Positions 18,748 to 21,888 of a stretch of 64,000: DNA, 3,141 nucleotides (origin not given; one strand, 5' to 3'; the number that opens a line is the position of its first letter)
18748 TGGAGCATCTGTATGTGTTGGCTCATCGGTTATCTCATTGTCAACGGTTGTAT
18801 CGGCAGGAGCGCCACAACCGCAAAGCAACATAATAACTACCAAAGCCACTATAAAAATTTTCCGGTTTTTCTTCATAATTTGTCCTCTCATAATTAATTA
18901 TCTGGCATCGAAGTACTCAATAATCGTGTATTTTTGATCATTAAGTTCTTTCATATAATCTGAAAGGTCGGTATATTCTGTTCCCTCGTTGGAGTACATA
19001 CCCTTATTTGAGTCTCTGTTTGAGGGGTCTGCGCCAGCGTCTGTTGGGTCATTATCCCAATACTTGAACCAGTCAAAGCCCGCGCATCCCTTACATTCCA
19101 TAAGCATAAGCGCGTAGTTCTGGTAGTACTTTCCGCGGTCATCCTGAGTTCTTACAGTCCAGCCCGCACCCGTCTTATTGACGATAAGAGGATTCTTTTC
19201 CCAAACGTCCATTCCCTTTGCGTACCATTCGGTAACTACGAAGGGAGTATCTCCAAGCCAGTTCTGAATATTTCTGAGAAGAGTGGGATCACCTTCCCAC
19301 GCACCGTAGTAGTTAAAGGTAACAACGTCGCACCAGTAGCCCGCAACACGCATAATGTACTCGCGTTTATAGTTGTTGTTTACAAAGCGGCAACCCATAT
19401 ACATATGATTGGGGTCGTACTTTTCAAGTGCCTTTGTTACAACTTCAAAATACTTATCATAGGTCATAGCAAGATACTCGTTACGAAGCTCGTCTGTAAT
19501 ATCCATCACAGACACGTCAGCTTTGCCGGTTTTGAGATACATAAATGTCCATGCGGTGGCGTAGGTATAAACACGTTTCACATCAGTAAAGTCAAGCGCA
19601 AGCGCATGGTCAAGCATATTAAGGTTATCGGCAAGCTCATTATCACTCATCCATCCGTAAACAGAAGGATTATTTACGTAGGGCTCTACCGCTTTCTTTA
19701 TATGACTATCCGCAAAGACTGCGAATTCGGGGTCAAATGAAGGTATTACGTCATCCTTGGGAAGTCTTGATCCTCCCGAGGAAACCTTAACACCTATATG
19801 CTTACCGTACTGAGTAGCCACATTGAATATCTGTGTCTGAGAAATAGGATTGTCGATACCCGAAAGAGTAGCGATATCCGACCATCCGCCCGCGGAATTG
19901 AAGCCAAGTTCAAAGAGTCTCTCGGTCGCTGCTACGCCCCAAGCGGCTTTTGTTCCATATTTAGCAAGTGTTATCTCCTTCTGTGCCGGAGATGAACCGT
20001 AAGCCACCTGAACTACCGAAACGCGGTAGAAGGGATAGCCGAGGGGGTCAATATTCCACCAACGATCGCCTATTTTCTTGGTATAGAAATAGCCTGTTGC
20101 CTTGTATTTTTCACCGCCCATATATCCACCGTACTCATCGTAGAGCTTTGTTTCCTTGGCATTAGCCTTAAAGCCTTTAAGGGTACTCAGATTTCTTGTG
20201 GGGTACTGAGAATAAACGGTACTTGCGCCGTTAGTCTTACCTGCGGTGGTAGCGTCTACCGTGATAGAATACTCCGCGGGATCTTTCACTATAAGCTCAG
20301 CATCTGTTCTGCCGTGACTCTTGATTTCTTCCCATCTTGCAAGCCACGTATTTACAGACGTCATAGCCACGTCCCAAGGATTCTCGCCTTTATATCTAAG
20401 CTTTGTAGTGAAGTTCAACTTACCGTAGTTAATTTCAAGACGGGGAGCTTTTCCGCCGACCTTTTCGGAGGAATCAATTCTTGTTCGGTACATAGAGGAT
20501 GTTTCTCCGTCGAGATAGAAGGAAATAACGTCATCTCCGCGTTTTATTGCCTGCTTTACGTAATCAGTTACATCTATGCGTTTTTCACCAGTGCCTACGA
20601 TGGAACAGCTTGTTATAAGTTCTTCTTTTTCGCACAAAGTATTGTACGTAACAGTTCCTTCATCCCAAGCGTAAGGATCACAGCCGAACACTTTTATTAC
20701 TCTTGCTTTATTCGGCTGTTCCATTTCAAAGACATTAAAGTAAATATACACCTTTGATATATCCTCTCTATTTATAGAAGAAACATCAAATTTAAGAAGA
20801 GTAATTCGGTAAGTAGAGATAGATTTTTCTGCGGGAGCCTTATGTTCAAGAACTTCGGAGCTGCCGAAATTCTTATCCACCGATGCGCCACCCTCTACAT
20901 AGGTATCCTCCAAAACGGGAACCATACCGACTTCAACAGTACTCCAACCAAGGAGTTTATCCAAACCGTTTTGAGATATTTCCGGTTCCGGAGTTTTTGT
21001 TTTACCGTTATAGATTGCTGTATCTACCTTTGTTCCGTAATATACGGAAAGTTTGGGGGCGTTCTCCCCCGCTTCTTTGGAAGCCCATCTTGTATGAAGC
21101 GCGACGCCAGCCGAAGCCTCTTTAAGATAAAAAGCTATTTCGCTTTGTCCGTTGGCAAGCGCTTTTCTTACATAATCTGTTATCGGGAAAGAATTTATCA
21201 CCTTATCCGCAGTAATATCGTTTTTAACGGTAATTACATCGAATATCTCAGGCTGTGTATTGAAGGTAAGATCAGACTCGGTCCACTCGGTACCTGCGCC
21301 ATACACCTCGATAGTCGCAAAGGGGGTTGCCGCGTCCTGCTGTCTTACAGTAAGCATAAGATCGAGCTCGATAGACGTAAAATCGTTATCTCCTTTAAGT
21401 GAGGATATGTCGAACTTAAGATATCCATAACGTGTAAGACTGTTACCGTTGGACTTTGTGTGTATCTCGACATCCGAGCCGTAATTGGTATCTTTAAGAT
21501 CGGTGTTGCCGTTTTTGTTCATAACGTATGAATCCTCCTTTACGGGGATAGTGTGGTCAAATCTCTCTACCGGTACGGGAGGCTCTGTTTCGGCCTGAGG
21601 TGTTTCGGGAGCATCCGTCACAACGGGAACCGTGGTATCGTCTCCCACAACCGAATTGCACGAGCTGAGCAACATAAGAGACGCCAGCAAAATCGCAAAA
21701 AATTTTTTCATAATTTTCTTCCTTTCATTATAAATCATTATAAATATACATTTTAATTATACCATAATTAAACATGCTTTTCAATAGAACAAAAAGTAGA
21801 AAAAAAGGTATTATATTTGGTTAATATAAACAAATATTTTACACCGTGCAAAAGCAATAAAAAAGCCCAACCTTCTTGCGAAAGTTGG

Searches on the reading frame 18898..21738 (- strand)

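Call 15: search_protein_families(library=pfam, max_evalue=0.001, proteins=[window:18898-21738:-])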
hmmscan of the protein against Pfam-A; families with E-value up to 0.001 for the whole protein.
window:18898-21738:- (946 aa): 1 family
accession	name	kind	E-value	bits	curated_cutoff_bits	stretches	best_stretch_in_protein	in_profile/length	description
PF24517.2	CBM96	-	7.3e-54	182.4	26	2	63-232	4-162/164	Carbohydrate-binding module family 96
